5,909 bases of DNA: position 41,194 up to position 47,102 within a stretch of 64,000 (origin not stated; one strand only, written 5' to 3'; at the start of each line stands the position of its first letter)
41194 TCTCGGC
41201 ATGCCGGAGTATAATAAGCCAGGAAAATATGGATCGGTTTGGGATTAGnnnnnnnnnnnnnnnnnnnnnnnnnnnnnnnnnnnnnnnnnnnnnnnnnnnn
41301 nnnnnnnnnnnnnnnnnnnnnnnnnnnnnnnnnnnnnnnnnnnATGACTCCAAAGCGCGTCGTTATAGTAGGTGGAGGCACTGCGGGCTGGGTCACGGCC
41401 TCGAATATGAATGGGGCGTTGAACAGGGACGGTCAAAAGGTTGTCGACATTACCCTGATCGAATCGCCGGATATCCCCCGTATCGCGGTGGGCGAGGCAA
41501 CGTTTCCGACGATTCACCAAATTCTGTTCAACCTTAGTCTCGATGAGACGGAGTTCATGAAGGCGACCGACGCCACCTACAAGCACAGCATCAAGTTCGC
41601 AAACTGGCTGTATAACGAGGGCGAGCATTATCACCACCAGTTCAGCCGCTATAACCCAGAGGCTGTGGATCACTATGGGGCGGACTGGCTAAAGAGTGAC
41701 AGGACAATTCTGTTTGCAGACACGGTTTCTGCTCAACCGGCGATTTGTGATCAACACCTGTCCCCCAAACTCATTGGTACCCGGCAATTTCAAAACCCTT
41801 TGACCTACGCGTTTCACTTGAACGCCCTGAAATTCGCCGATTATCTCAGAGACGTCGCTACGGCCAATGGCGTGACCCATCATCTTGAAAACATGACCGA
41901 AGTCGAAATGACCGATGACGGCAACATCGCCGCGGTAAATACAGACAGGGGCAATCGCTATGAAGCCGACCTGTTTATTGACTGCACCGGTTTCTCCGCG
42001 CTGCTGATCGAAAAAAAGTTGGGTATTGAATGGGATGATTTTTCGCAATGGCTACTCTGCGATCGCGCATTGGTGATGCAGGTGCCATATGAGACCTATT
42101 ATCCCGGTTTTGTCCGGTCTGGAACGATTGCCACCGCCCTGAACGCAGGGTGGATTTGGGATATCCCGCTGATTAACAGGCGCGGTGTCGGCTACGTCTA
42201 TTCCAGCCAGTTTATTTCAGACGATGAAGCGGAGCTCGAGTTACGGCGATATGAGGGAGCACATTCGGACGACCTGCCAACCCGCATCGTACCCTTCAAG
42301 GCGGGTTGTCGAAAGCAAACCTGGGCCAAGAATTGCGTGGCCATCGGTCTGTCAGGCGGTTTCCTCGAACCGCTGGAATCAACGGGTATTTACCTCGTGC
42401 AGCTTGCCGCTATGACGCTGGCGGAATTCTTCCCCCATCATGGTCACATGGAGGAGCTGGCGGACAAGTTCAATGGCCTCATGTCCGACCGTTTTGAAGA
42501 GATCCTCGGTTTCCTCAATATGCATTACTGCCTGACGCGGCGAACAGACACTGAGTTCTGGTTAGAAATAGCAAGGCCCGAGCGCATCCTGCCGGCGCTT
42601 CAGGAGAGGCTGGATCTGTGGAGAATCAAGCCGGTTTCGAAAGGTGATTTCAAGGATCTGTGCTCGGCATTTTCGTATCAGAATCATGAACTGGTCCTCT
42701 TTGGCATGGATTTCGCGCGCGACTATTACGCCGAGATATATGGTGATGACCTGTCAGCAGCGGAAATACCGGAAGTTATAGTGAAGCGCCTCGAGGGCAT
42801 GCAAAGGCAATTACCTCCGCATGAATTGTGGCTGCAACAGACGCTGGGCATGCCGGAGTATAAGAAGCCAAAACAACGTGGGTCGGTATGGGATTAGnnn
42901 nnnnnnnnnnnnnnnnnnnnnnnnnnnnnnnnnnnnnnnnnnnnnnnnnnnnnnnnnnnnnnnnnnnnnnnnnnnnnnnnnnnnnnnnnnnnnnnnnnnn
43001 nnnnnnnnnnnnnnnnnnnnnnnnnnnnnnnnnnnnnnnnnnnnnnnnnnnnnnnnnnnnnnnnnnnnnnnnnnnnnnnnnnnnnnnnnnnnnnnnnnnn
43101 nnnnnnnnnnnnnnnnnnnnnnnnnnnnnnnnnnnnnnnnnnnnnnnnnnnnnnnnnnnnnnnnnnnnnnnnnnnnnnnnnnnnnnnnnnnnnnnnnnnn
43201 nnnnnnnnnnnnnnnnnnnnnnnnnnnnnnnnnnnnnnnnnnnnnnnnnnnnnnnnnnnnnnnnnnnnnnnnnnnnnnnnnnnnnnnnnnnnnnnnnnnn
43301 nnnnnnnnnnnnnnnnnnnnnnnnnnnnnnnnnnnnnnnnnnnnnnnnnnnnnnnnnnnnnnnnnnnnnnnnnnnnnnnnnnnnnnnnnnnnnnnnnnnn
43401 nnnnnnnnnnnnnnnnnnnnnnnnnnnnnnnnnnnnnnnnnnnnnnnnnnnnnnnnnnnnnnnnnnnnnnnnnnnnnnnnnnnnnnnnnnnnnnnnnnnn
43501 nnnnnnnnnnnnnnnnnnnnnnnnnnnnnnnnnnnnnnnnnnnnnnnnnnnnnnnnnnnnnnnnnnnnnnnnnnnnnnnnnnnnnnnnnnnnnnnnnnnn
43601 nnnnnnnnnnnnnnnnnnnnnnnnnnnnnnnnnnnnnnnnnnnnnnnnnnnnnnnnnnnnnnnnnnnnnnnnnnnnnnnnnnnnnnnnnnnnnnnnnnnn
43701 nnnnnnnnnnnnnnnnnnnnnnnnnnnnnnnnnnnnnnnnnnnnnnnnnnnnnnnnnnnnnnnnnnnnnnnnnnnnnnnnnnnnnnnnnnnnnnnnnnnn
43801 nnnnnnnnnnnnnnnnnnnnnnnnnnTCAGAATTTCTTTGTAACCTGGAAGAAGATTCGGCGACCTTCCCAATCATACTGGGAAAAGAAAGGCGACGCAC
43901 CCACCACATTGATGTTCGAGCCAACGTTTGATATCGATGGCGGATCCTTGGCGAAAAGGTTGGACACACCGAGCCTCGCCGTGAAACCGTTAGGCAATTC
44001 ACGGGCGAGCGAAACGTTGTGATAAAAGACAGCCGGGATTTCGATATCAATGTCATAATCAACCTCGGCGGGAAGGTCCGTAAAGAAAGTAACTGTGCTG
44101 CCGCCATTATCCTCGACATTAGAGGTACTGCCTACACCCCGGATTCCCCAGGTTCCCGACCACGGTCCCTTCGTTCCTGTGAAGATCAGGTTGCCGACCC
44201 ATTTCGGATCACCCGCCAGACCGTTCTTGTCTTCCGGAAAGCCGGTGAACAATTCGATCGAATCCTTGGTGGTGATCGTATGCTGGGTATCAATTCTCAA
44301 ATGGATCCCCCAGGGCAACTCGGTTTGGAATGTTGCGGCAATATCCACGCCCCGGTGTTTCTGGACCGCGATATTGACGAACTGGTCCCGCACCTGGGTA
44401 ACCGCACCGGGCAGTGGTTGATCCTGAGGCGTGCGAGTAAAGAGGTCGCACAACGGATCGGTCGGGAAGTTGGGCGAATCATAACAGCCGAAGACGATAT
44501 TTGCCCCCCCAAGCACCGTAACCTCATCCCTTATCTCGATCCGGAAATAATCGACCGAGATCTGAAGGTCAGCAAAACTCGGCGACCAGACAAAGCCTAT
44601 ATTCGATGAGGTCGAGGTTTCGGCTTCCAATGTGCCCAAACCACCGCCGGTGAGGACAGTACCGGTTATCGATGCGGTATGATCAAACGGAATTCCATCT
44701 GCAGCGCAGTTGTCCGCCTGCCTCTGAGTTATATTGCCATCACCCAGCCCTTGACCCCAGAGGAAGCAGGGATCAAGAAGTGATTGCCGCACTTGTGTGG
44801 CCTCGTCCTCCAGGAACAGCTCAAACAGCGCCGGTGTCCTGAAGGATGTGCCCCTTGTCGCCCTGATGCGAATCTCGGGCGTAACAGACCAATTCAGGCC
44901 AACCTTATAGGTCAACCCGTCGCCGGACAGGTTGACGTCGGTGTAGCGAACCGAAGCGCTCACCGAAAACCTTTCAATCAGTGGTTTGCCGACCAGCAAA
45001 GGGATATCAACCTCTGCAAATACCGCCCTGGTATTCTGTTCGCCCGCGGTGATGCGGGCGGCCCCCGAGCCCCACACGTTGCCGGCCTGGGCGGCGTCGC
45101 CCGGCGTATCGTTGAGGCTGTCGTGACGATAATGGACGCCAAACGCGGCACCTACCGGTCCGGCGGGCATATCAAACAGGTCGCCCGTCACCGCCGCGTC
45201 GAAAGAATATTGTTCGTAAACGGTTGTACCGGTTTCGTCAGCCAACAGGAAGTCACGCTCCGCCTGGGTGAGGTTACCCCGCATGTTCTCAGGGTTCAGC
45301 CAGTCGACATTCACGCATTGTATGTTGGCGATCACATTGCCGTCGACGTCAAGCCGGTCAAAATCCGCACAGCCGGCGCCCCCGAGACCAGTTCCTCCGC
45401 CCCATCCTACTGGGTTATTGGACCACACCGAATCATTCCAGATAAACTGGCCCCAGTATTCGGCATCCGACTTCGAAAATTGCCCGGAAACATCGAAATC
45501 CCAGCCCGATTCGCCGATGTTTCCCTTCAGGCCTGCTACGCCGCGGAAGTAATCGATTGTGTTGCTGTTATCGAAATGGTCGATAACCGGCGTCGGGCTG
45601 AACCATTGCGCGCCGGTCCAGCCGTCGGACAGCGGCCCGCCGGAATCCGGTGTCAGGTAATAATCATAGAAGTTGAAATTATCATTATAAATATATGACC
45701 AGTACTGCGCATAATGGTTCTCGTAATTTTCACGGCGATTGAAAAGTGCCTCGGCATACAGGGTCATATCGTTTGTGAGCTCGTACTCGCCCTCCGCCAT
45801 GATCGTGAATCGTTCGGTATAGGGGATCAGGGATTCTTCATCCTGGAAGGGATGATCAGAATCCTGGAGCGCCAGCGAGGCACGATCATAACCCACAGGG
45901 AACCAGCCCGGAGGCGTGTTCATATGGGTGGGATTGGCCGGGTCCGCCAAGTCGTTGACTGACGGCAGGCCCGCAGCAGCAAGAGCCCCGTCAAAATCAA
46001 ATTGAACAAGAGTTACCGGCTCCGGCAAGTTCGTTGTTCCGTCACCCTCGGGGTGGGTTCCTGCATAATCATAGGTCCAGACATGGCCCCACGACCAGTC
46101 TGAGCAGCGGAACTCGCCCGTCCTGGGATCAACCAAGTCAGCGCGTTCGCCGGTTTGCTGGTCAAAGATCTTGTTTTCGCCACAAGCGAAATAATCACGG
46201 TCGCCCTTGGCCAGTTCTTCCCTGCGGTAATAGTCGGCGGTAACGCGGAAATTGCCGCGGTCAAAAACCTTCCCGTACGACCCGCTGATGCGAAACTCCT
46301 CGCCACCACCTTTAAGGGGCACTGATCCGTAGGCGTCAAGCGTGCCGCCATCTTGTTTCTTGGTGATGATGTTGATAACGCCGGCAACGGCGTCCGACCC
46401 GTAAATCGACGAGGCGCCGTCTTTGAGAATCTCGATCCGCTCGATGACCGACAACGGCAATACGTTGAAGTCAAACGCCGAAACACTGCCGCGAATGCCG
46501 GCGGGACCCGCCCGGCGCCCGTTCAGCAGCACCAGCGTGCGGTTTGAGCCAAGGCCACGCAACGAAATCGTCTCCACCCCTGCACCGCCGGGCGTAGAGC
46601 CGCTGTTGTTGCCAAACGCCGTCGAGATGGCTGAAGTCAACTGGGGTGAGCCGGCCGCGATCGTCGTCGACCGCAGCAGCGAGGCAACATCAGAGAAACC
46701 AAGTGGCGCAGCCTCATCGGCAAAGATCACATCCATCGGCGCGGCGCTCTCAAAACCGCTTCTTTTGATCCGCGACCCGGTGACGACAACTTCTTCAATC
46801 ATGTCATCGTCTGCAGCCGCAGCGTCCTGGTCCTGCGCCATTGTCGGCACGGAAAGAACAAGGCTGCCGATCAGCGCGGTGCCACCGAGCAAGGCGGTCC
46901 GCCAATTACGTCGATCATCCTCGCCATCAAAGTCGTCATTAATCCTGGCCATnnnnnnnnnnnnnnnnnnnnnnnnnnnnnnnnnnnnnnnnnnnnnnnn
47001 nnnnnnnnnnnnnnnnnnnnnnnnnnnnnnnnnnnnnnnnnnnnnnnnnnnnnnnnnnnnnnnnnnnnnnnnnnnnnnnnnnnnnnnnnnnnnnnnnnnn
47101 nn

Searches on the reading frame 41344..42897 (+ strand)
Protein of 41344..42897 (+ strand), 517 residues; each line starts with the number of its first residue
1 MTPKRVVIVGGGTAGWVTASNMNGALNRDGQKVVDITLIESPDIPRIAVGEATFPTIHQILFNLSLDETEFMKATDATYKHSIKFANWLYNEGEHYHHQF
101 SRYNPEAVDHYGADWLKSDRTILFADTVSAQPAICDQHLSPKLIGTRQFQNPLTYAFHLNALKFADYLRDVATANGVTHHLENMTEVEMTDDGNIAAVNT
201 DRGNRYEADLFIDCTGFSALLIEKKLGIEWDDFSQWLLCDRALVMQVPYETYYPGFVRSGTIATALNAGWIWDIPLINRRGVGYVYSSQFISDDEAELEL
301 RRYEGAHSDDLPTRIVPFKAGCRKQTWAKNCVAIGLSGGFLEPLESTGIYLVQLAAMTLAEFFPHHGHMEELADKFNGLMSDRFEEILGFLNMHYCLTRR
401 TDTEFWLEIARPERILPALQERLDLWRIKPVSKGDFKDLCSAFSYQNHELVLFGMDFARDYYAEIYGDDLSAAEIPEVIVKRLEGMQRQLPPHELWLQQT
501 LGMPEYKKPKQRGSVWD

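Call 35: search_protein_families(library=pfam, proteins=[window:41344-42897:+], max_evalue=0.000001)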
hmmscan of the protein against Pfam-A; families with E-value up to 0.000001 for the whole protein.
window:41344-42897:+ (517 aa): 2 families
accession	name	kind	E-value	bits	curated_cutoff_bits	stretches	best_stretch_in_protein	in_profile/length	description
PF04820.20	Trp_halogenase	-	7.3e-130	434.3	21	1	5-461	1-448/458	Tryptophan halogenase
PF07992.20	Pyr_redox_2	-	1.1e-07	32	26.1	0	163-231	184-252/291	Pyridine nucleotide-disulphide oxidoreductase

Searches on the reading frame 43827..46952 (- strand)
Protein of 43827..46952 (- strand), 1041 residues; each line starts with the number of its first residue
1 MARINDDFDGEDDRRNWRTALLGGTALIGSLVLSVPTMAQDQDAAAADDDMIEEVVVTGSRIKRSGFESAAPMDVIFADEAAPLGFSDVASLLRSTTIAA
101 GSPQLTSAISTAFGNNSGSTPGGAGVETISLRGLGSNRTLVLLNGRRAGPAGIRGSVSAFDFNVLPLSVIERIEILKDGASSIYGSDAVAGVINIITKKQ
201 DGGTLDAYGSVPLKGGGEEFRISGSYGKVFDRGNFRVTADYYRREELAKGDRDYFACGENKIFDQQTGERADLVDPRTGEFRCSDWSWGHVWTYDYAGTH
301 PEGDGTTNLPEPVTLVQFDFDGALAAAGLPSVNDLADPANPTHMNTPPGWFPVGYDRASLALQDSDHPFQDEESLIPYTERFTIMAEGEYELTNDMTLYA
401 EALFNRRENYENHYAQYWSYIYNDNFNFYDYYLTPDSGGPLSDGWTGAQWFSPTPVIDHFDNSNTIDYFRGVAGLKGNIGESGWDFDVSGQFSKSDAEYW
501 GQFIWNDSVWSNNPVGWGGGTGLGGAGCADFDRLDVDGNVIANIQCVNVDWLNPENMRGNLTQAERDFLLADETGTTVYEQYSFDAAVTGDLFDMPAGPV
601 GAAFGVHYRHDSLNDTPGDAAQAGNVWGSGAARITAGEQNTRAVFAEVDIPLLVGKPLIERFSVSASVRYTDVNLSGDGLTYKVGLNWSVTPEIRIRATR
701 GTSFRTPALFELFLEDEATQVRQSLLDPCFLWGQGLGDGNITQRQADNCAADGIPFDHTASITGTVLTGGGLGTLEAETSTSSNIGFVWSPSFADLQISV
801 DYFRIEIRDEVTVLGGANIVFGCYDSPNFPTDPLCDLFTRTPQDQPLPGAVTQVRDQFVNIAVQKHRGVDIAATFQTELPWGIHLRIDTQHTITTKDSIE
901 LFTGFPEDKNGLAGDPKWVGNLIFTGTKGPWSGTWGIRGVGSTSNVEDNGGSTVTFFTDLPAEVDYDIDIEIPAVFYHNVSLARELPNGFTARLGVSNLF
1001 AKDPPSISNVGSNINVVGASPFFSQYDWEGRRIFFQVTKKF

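Call 47: search_protein_families(library=pfam, proteins=[window:43827-46952:-], max_evalue=0.000001)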
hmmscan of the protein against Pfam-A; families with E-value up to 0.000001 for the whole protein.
window:43827-46952:- (1041 aa): 2 families
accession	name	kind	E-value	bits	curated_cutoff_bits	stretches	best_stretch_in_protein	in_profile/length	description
PF00593.30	TonB_dep_Rec_b-barrel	-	1.5e-30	107.9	27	1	421-999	14-436/436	TonB dependent receptor-like, beta-barrel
PF07715.20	Plug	-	4.1e-16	59.8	23.9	1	102-192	22-107/107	TonB-dependent Receptor Plug Domain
